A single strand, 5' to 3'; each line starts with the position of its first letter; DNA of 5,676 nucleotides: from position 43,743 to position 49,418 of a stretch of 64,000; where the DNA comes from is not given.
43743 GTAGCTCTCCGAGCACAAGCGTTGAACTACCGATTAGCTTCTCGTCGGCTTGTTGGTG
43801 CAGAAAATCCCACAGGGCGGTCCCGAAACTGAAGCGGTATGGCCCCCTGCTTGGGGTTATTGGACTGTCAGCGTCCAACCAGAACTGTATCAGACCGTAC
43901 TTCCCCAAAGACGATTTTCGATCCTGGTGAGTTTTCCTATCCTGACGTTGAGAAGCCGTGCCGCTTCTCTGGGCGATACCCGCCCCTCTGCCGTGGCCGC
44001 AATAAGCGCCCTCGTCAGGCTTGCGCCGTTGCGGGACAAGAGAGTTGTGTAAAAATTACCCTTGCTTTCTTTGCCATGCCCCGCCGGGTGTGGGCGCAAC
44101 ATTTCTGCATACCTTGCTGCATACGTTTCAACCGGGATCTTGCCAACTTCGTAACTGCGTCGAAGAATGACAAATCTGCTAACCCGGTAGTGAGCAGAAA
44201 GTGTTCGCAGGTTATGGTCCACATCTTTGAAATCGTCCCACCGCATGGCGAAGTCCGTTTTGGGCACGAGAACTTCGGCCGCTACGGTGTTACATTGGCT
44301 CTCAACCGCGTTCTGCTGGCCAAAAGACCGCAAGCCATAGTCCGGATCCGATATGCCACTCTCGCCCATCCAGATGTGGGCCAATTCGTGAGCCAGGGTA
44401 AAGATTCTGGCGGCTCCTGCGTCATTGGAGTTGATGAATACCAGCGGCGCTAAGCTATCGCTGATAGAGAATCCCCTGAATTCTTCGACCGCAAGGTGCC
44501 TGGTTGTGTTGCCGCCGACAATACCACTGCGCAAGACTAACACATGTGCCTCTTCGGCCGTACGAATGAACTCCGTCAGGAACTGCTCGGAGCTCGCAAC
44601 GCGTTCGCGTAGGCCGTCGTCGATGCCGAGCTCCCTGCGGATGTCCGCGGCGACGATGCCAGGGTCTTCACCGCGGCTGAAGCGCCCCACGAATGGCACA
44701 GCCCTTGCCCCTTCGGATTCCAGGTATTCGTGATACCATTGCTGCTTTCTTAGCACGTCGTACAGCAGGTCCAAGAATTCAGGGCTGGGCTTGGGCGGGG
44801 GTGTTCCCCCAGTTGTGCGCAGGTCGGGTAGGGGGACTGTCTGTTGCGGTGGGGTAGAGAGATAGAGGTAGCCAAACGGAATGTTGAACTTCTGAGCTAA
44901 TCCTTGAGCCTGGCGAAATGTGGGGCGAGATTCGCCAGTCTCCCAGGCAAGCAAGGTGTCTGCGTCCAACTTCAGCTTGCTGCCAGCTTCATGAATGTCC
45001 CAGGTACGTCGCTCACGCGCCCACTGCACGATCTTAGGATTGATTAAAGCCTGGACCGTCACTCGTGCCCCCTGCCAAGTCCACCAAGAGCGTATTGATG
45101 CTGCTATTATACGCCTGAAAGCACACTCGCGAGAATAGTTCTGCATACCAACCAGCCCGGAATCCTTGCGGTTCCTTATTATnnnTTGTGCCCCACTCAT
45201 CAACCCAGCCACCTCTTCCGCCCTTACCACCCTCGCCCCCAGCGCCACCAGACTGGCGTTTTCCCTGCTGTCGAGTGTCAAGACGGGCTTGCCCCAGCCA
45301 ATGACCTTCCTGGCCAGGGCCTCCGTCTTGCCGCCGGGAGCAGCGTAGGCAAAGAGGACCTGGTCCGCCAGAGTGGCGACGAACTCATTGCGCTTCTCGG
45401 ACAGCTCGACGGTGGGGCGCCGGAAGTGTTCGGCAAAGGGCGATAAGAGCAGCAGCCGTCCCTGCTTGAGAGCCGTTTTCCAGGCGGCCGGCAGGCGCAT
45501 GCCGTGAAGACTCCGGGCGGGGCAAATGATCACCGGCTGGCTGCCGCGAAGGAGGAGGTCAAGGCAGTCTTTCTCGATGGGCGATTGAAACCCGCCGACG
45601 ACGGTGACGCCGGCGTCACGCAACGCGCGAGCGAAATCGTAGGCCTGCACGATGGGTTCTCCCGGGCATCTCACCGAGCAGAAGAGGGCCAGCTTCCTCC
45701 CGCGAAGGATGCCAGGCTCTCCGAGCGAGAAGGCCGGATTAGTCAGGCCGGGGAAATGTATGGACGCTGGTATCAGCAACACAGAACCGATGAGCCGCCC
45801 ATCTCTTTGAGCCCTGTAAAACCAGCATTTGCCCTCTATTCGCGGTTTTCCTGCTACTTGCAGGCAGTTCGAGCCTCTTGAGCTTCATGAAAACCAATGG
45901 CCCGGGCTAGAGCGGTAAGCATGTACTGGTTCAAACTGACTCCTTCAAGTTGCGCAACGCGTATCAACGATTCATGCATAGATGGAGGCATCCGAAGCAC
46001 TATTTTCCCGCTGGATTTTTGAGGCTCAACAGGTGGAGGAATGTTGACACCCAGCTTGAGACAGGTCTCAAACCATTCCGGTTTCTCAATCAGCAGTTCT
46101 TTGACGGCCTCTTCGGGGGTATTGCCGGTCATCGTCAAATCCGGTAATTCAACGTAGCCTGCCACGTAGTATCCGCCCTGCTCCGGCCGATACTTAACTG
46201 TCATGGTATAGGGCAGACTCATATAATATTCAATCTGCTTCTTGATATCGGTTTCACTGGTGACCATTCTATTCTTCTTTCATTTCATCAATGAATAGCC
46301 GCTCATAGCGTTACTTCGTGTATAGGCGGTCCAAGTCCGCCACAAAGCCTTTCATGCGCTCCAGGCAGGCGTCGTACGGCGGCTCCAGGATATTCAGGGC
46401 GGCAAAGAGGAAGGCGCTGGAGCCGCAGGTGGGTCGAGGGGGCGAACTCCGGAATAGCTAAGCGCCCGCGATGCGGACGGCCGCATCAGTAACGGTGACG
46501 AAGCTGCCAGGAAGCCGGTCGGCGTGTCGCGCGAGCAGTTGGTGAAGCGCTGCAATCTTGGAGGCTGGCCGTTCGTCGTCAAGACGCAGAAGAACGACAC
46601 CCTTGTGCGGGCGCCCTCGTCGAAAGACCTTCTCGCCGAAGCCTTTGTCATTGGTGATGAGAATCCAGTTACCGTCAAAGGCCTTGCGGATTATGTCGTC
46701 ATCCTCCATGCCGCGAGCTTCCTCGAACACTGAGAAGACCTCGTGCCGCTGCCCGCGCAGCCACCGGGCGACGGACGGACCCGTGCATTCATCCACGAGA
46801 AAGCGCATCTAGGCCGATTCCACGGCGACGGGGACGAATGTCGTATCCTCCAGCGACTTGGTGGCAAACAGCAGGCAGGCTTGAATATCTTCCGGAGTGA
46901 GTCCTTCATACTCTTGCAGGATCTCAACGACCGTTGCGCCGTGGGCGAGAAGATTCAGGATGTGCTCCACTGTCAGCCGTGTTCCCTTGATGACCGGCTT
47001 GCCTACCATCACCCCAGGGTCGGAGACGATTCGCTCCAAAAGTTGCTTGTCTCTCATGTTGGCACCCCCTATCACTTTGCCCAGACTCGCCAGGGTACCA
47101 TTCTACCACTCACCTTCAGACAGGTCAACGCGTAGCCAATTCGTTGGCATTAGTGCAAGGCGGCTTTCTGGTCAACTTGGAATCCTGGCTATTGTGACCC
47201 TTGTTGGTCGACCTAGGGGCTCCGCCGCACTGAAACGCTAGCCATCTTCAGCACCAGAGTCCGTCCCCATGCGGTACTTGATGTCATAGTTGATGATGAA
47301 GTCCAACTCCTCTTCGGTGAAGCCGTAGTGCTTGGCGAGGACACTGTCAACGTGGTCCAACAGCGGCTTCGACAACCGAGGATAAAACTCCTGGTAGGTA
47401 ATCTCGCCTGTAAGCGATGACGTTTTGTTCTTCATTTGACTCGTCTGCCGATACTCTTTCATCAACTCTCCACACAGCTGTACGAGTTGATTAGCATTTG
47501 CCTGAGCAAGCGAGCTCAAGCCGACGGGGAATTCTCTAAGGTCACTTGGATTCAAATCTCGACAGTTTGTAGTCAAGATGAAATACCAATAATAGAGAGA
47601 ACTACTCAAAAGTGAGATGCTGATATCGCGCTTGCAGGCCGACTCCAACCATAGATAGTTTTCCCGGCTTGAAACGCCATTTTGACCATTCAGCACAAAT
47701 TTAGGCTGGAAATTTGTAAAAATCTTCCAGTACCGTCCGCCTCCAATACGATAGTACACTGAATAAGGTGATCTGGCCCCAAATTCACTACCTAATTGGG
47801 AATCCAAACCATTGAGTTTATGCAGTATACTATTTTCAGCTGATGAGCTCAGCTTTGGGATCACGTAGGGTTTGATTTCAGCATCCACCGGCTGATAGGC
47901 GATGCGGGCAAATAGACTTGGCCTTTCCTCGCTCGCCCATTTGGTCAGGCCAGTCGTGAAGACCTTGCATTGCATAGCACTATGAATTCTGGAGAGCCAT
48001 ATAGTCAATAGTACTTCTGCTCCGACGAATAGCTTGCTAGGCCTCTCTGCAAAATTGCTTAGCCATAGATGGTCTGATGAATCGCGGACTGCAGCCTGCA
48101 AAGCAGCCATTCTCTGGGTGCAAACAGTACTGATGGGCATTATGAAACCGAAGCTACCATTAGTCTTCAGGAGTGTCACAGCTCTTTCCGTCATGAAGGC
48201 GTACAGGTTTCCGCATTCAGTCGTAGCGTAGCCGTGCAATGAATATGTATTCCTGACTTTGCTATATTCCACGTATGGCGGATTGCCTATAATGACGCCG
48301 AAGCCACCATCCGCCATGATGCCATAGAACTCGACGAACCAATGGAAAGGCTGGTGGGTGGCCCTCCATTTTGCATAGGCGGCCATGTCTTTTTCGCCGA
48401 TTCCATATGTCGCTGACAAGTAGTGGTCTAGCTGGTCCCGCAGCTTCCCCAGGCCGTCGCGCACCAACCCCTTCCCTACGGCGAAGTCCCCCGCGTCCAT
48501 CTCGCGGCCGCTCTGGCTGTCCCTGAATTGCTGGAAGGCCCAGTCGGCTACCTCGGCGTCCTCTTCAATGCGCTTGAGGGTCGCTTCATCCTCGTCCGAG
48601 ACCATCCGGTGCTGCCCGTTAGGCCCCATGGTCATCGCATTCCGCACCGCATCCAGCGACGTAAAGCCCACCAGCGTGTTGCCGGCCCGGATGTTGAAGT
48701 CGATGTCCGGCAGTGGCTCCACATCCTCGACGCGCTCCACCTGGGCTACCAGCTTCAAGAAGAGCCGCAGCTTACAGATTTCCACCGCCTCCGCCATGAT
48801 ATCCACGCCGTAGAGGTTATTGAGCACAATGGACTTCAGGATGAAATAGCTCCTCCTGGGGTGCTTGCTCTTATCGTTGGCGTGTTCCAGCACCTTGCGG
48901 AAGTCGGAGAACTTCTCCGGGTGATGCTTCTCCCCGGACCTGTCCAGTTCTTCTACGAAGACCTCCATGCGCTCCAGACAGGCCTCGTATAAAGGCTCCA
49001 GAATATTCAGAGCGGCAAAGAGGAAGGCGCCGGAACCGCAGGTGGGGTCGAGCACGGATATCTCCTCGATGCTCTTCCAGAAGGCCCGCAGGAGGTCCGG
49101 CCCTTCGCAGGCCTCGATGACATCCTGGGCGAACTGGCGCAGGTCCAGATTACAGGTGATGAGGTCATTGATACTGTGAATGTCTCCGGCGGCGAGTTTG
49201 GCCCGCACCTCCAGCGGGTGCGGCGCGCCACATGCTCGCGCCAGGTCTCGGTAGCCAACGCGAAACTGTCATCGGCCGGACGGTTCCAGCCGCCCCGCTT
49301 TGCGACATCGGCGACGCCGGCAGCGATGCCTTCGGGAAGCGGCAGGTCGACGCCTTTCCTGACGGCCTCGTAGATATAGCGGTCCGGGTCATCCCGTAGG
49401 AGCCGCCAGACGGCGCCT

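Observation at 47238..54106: Two-gene PLD-SNF2 helicase + PglX/Eco57I-like N6-methyltransferase system carrying four inactivating lesions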

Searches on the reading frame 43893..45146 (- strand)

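Call 43: search_protein_families(library=pfam, proteins=[window:43893-45146:-], max_evalue=0.01)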
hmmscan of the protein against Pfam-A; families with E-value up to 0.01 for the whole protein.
window:43893-45146:- (418 aa): 4 families
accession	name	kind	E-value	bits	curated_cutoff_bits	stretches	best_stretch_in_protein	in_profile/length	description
PF06114.19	Peptidase_M78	-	1.9e-18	66.9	22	1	224-330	19-121/123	IrrE N-terminal-like domain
PF01381.28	HTH_3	-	7.5e-06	26.3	23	1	41-94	2-55/55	Helix-turn-helix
PF13560.12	HTH_31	-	2e-05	25.2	27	0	43-85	9-52/64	Helix-turn-helix domain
PF13413.12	HTH_25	-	0.0054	17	24.6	0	41-72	3-34/62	Helix-turn-helix domain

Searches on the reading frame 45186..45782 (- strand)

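Call 43: search_protein_families(library=pfam, proteins=[window:45186-45782:-], max_evalue=0.01)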
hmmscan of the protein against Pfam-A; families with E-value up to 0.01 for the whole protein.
window:45186-45782:- (199 aa): 0 families

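Call 44: search_protein_families(library=padloc, proteins=[window:45186-45782:-], max_evalue=0.01)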
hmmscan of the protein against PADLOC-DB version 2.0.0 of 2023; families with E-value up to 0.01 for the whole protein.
window:45186-45782:- (199 aa): 1 family
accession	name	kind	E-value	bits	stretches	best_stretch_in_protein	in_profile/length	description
PDLC03927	PsyrA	-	3.3e-11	40.9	1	18-185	121-292/398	-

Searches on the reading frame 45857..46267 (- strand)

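Call 43: search_protein_families(library=pfam, proteins=[window:45857-46267:-], max_evalue=0.01)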
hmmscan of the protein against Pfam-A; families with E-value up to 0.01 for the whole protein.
window:45857-46267:- (137 aa): 1 family
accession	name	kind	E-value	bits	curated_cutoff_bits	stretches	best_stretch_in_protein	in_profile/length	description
PF05534.18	HicB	-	9.5e-10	38.7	21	1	81-120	11-51/51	HicB family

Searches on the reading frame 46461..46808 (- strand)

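Call 43: search_protein_families(library=pfam, proteins=[window:46461-46808:-], max_evalue=0.01)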
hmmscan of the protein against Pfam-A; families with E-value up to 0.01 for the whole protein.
window:46461-46808:- (116 aa): 3 families
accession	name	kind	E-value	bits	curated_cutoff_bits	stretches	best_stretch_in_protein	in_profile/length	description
PF18480.7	DUF5615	-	2e-22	79.6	23.8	1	1-108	1-109/110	Domain of unknown function (DUF5615)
PF18478.7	PIN_10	-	2.5e-09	37.5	26.2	1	1-58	1-63/84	PIN like domain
PF01927.22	Mut7-C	-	0.0018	18.8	23.3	1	1-71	1-62/146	Mut7-C RNAse domain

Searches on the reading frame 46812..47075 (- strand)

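Call 43: search_protein_families(library=pfam, proteins=[window:46812-47075:-], max_evalue=0.01)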
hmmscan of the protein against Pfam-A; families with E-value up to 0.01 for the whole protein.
window:46812-47075:- (88 aa): 1 family
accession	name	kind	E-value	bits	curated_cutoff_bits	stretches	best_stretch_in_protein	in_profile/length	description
PF04255.20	DUF433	-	2.8e-24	85.1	23.6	1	16-71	1-56/56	Protein of unknown function (DUF433)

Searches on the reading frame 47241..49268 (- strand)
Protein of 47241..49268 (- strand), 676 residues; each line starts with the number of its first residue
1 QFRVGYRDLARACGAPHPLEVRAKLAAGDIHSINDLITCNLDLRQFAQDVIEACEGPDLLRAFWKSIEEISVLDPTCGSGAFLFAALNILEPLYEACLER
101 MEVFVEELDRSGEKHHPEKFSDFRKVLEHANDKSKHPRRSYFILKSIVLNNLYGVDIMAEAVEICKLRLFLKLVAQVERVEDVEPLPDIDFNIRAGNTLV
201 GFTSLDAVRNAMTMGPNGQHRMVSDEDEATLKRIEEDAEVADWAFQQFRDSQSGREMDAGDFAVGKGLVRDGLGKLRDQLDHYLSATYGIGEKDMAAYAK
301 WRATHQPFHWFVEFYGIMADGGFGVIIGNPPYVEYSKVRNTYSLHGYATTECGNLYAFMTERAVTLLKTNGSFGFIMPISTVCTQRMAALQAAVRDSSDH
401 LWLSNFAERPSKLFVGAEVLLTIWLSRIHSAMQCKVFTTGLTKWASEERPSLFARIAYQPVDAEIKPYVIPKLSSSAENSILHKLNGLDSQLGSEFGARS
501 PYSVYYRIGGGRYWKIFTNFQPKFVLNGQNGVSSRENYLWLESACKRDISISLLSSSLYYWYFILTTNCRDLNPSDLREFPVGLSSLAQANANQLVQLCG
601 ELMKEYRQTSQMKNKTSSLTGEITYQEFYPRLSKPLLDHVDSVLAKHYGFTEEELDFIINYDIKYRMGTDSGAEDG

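Call 7: search_protein_families(library=pfam, proteins=[window:47241-49268:-], max_evalue=0.01)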
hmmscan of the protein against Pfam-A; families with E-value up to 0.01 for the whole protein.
window:47241-49268:- (676 aa): 4 families
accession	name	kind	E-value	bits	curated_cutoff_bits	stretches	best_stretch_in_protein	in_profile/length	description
PF07669.17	Eco57I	-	9.4e-24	84.8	25.3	1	150-384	1-140/171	Eco57I restriction-modification methylase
PF20473.4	MmeI_Mtase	-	2.5e-09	37.1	27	1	57-172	8-85/259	MmeI, DNA-methyltransferase domain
PF01170.24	UPF0020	-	0.0021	18.3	22.3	0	70-168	30-95/197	RMKL-like, methyltransferase domain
PF02384.22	N6_Mtase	-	0.0051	16.6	20.4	0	68-91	46-69/311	N-6 DNA Methylase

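Call 8: search_protein_families(library=padloc, proteins=[window:47241-49268:-], max_evalue=0.01)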
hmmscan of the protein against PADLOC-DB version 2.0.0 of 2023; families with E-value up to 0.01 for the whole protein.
window:47241-49268:- (676 aa): 54 families (the best 25 are shown)
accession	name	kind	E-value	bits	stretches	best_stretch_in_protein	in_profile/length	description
PDLC03628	REase_MTase_IIG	-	2.2e-186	620.1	1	19-670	444-1097/1100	Type IIG restriction enzyme-methyltransferase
PDLC03612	REase_MTase_IIG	-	1.1e-26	91.4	2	67-206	507-657/1247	Type IIG restriction enzyme-methyltransferase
PDLC02643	DrmMI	-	1.5e-25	87.3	1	67-377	599-932/1347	DrmMI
PDLC03604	REase_MTase_IIG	-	1e-23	81.4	2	306-390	518-611/1011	Type IIG restriction enzyme-methyltransferase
PDLC03601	REase_MTase_IIG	-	7.9e-20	68.3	1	146-377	503-732/1110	Type IIG restriction enzyme-methyltransferase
PDLC03596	REase_MTase_IIG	-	1.1e-17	61.4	2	124-204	566-644/1148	Type IIG restriction enzyme-methyltransferase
PDLC03609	REase_MTase_IIG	-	1.3e-17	61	2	303-377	538-615/1066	Type IIG restriction enzyme-methyltransferase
PDLC03629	REase_MTase_IIG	-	1.9e-15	53.8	2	62-207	428-541/1182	Type IIG restriction enzyme-methyltransferase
PDLC02644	DrmMI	-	8.4e-15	51.8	2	303-377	360-445/988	DrmMI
PDLC03335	MTase_II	-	5.7e-14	49.7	1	322-407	195-285/607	Type II methyltransferase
PDLC02638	DrmMI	-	1.9e-12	44.2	2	67-217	597-734/935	DrmMI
PDLC02527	PglX|PglXI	-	6.2e-12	42.1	2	69-172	303-390/1332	PglX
PDLC02523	PglX|PglXI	-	1.5e-11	40.9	2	22-174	285-407/1428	PglX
PDLC02646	DrmMI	-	4.6e-11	39.6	2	144-215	46-110/792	DrmMI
PDLC02529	PglX|PglXI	-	1.1e-10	38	2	123-234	246-352/1189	PglX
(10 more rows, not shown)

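Call 9: search_protein_families(library=ncbifam, proteins=[window:47241-49268:-], max_evalue=0.001)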
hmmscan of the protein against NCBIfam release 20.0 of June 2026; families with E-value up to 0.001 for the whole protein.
window:47241-49268:- (676 aa): 5 families
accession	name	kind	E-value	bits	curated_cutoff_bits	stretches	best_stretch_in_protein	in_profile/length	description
NF033452.1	BREX_1_MTaseX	exception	7.7e-17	60.4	500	1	65-397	310-584/1210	BREX-1 system adenine-specific DNA-methyltransferase PglX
NF033455.1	BREX_6_MTaseX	exception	4.8e-13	47.6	900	1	63-176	323-403/1319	BREX-6 system adenine-specific DNA-methyltransferase PglX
NF033451.1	BREX_2_MTaseX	equivalog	5.5e-08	31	400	0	123-212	242-328/1185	BREX-2 system adenine-specific DNA-methyltransferase PglX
NF033454.1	BREX_5_MTaseX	exception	8.3e-06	23.6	900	0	68-96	301-329/1404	BREX-5 system adenine-specific DNA-methyltransferase PglX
TIGR02987.1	met_A_Alw26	exception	3.2e-05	22.9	353.5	0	65-112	29-75/523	Alw26I/Eco31I/Esp3I family type II restriction adenine-specific DNA-methyltransferase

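Call 10: search_solved_structures(query=window:47241-49268:-, max_evalue=0.001)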
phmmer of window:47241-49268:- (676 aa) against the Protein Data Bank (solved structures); distinct sequences matched with E-value up to 0.001: 3.
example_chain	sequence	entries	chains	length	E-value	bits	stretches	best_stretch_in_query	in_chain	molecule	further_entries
8c45_A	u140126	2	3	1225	0.00057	21.6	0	68-96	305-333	site-specific DNA-methyltransferase (adenine-specific)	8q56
8zek_A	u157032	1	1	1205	0.00084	21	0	68-96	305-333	site-specific DNA-methyltransferase (adenine-specific)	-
9ewz_C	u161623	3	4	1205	0.00085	21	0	68-96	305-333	Adenine-specific methyltransferase BrxX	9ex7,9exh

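Call 33: find_encoding_contigs(protein=window:47241-49208:-, flank=5000, max_places=6)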
Protein window:47241-49208:- (656 aa): no gene with exactly this product is on record in the collection.

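Call 63: find_homologous_proteins(query=window:47241-49268:-, region=330-676)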
Query window:47241-49268:-, residues 330-676 (347 aa): 5832 proteins with E <= 0.001 among 8000 candidates; the best 120 are listed.
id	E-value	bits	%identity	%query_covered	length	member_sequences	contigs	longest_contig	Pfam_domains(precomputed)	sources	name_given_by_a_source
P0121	1.8e-147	509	66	99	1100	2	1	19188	PF25120.2,PF07669.18,PF20473.5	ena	-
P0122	2.0e-147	509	66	100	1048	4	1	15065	PF25120.2,PF07669.18,PF20473.5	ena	-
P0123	4.8e-147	508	65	100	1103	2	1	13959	PF25120.2,PF07669.18,PF20473.5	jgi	jgi:hypothetical protein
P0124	6.9e-146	504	65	100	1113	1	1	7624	PF07669.18,PF20473.5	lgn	-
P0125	3.2e-143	495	64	100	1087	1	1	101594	PF25120.2,PF07669.18,PF20473.5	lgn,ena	-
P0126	3.7e-140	485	63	100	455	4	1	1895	PF07669.18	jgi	-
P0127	9.1e-140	484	64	99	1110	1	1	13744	PF25120.2,PF07669.18,PF20473.5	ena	-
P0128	2.5e-139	482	61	99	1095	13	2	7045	PF25120.2,PF07669.18,PF20473.5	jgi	jgi:type I restriction-modification system DNA methylase subunit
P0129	4.6e-139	481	63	100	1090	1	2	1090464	PF07669.18,PF20473.5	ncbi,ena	-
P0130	4.8e-139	481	63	98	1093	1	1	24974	PF25120.2,PF07669.18,PF20473.5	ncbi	-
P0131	1.1e-138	480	63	100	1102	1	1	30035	PF07669.18,PF20473.5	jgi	jgi:hypothetical protein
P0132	1.6e-138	480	62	100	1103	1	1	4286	PF07669.18,PF20473.5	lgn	-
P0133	3.4e-138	478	64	98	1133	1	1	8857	PF07669.18,PF20473.5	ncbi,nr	ncbi:MAG TPA: SAM-dependent methyltransferase [Syntrophaceae bacterium]|nr:SAM-dependent methyltrans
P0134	5.7e-138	478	63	99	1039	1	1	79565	PF25120.2,PF07669.18,PF20473.5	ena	-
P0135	1.9e-137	476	62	99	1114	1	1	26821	PF25120.2,PF07669.18,PF20473.5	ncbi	-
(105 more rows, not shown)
